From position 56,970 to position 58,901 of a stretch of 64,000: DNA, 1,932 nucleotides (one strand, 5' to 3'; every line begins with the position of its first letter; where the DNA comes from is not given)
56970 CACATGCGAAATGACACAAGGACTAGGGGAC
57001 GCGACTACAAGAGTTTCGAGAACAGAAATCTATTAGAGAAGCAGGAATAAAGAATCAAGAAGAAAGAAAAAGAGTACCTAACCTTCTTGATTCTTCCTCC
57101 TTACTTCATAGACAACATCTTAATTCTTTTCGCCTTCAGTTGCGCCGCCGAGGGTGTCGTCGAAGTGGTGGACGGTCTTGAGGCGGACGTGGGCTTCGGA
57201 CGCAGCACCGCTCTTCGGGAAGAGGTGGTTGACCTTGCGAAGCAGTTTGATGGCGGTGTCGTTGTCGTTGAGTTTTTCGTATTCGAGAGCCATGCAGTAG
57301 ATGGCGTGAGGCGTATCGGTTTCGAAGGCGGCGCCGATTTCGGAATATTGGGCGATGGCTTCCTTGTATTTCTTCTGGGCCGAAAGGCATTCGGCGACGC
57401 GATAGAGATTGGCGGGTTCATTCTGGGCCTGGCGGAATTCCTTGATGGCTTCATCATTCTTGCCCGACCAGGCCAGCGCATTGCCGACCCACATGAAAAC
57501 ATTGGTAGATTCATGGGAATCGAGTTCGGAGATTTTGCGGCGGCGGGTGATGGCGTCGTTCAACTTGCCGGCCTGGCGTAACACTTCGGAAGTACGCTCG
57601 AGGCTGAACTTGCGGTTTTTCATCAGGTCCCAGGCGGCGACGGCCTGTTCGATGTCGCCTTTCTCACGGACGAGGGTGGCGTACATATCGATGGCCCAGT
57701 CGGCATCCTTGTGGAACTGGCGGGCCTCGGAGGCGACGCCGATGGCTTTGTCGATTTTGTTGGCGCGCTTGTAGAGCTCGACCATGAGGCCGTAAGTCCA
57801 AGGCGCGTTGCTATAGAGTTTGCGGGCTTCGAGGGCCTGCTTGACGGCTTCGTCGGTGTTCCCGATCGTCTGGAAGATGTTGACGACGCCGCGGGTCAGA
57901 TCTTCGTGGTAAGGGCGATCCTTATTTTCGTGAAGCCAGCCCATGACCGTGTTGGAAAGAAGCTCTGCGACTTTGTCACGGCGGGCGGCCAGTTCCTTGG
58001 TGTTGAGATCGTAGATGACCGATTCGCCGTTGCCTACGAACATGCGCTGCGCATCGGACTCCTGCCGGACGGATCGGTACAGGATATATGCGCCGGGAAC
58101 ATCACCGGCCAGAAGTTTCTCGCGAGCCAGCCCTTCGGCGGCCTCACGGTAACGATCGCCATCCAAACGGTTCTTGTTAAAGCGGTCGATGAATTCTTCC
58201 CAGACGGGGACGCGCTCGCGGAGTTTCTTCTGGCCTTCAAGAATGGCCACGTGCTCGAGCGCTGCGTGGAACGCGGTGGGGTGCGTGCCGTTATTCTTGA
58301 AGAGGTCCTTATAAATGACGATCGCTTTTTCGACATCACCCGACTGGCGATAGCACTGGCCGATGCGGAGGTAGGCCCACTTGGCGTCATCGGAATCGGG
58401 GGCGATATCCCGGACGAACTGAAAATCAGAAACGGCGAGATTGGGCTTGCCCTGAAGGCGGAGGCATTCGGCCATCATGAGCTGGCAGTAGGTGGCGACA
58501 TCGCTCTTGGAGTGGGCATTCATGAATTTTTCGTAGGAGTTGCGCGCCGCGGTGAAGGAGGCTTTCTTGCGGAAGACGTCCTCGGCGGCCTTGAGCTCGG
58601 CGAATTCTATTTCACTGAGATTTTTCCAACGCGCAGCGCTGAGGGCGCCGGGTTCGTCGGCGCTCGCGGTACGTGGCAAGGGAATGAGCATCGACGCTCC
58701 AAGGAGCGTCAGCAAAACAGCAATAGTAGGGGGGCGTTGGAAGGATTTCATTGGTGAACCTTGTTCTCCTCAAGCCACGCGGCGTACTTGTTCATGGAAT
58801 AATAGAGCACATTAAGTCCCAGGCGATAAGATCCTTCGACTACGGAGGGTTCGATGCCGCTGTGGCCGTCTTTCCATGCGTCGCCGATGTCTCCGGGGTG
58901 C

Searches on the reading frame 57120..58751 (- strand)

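Call 19: search_protein_families(library=pfam, proteins=[window:57120-58751:-], max_evalue=0.01)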
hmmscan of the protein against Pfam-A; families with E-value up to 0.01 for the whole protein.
window:57120-58751:- (543 aa): 21 families
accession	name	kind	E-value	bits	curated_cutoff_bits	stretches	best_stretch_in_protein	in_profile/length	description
PF13428.12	TPR_14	-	2.8e-17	61.9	23.5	0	125-163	2-40/44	Tetratricopeptide repeat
PF13174.12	TPR_6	-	1e-16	60.7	26.3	1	126-153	2-29/33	Tetratricopeptide repeat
PF13424.12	TPR_12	-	7.6e-16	58.5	30.1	1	93-149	9-70/77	Tetratricopeptide repeat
PF07719.23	TPR_2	-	1.8e-15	56.1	27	0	126-151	3-28/34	Tetratricopeptide repeat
PF14559.12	TPR_19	-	7.4e-15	55.5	25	2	99-164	3-64/68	Tetratricopeptide repeat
PF00515.34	TPR_1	-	1.3e-13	50.5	27.8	0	126-148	3-25/34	Tetratricopeptide repeat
PF12895.13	ANAPC3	-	1.8e-13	51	27.2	1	396-469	4-79/82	Anaphase-promoting complex, cyclosome, subunit 3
PF13181.12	TPR_8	-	1.7e-09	37.5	25.7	0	126-152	3-29/34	Tetratricopeptide repeat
PF24762.1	TPR_IF140-IFT172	-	7.9e-08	31.8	26.8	1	308-534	76-270/486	IF140/IFT172 TPR domain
PF22860.2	DUF7017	-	3.9e-06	27.3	27.5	0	469-530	38-100/141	Domain of unknown function (DUF7017)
PF13176.12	TPR_7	-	2e-05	24.8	27.9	0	126-148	1-23/36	Tetratricopeptide repeat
PF13432.12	TPR_16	-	7.2e-05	23.6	32.7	0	427-472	8-57/65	Tetratricopeptide repeat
PF23914.1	TPR_CcmH_CycH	-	8.3e-05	22.9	42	0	300-379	70-149/158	Cytochrome c-type biogenesis protein H TPR domain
PF25064.1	ARM_TT21_5th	-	0.0001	23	27.8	0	355-446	5-102/117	TT21 fifth ARM repeats domain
PF01535.26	PPR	-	0.00011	22.7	25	0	132-152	8-28/31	PPR repeat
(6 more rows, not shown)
